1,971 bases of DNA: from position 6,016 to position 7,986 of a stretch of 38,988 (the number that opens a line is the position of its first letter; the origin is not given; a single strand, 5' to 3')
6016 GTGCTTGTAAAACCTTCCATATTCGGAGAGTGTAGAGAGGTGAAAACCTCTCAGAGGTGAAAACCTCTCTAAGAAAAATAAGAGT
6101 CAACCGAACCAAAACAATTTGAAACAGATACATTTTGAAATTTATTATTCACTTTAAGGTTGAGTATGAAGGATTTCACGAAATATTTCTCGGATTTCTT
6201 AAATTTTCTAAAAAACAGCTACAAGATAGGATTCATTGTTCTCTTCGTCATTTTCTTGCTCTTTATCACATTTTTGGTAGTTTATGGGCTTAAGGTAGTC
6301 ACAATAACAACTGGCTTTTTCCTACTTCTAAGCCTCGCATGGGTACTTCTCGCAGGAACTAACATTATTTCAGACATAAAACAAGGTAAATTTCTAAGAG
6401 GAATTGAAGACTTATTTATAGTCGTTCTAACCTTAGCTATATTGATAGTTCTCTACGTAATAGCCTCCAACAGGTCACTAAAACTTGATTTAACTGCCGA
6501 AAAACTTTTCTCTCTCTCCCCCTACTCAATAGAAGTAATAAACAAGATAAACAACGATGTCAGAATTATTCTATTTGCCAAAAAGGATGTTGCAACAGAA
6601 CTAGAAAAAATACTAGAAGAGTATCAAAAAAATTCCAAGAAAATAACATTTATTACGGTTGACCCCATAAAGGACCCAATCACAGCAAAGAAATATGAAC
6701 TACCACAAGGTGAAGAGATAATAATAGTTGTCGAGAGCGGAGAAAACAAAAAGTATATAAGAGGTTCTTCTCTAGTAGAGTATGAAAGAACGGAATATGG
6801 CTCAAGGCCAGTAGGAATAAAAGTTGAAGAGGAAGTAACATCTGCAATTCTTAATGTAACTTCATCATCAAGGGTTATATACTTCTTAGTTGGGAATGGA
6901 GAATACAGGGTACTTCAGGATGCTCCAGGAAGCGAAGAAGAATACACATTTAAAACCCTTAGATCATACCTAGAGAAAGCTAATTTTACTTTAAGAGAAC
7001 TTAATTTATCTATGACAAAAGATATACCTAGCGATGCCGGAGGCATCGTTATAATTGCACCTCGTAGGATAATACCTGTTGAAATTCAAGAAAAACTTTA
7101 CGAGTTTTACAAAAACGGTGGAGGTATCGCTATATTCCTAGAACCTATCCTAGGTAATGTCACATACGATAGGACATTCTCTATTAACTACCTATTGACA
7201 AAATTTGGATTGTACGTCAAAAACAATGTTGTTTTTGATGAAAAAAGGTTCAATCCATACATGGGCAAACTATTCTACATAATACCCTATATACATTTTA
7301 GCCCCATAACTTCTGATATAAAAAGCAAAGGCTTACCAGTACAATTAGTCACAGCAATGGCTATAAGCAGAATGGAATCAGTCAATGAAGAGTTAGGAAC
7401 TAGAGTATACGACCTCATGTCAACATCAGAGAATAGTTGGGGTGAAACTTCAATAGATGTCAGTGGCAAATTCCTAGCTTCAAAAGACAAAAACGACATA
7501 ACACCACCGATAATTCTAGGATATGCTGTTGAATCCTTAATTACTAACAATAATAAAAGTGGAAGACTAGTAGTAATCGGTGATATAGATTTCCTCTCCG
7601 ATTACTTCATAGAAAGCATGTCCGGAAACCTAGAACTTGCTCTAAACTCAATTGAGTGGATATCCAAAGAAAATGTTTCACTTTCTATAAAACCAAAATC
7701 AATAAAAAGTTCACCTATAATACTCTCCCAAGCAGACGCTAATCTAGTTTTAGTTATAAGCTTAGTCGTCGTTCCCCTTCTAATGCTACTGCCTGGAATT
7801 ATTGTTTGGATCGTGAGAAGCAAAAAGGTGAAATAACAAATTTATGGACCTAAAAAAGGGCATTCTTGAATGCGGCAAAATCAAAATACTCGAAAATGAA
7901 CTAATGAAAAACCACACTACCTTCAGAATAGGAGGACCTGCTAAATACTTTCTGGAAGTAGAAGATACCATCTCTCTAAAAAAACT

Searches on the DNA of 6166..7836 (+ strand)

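Call 76: search_rna_families(source=L003, start=8060, end=8960, threshold=evalue, max_evalue=5)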
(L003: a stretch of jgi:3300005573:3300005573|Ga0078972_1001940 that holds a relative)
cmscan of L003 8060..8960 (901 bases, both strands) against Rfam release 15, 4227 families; matches with E-value up to 5: 10.
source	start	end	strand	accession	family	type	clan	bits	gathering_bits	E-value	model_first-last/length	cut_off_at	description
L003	8543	8633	+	RF02315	TtnuHACA8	Gene; snRNA; snoRNA; HACA-box;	-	21.5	50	1.1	1-130/130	no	Tetrahymena snoRNA TtnuHACA8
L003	8176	8372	+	RF01578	RUF1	Gene; sRNA;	-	19.8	70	0.32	1-264/264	no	Plasmodium RNA of unkown function RUF1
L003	8578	8609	+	RF04252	mir-8186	Gene; miRNA;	-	18.3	80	0.61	1-61/61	no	mir-8186 microRNA precursor family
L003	8626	8744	-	RF01199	snR58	Gene; snRNA; snoRNA; CD-box;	CL00077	18.3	70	4.2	1-97/97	no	Small nucleolar RNA snR58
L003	8101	8157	-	RF01169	SNORD112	Gene; snRNA; snoRNA; CD-box;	CL00069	17.6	58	2.1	1-77/77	no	Small nucleolar RNA SNORD112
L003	8285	8322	-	RF04210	MIR8643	Gene; miRNA;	-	17.5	135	1.6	1-150/150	no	MIR8643 microRNA precursor family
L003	8180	8269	+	RF01505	Afu_264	Gene; snRNA; snoRNA; CD-box;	-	16.6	40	1.8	1-103/103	no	A. fumigatus snoRNA Afu_264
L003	8526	8608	+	RF02937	Clostridiales-2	Gene; sRNA;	-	16.4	58.6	0.66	1-82/82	no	Clostridiales-2 RNA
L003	8098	8150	-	RF04346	Plastid-ccsA-ndhD-1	Cis-reg;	CL00154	16.3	48.5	3.6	1-57/57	no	Plastid-ccsA-ndhD-1 3UTR RNA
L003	8535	8601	+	RF02478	GlsR10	Gene; snRNA; snoRNA; CD-box;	-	16.2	75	2.7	1-68/68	no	Small nucleolar RNA GlsR10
